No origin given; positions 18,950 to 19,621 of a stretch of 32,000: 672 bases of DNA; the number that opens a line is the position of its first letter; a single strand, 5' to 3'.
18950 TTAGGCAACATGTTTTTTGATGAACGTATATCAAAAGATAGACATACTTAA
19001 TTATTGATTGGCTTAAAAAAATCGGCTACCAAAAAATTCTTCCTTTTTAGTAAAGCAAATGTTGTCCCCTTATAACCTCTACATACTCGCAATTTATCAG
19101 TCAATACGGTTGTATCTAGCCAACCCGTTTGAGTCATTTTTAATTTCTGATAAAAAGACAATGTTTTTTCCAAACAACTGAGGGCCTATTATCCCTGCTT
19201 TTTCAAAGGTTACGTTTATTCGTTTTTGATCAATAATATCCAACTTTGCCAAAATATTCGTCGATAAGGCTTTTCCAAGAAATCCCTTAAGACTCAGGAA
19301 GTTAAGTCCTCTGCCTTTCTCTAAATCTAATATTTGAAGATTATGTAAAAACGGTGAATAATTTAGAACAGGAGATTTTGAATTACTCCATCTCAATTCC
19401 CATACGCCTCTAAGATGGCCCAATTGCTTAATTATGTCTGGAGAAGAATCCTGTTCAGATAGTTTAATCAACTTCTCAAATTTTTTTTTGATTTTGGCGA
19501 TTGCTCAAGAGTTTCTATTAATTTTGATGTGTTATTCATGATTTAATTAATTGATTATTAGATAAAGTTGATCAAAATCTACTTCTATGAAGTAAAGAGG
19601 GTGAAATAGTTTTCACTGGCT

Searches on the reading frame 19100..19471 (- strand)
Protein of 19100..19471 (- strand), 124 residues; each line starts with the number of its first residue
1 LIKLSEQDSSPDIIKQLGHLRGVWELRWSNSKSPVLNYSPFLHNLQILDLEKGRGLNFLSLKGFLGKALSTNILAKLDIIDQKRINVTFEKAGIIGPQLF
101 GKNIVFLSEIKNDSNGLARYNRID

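Call 88: search_protein_families(library=pfam, max_evalue=0.01, proteins=[window:19100-19471:-])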
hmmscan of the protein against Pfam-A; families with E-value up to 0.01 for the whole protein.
window:19100-19471:- (124 aa): 1 family
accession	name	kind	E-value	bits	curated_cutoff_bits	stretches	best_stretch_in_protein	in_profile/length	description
PF04755.18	PAP_fibrillin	-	1.4e-07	32.1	22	1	4-110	35-148/198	PAP_fibrillin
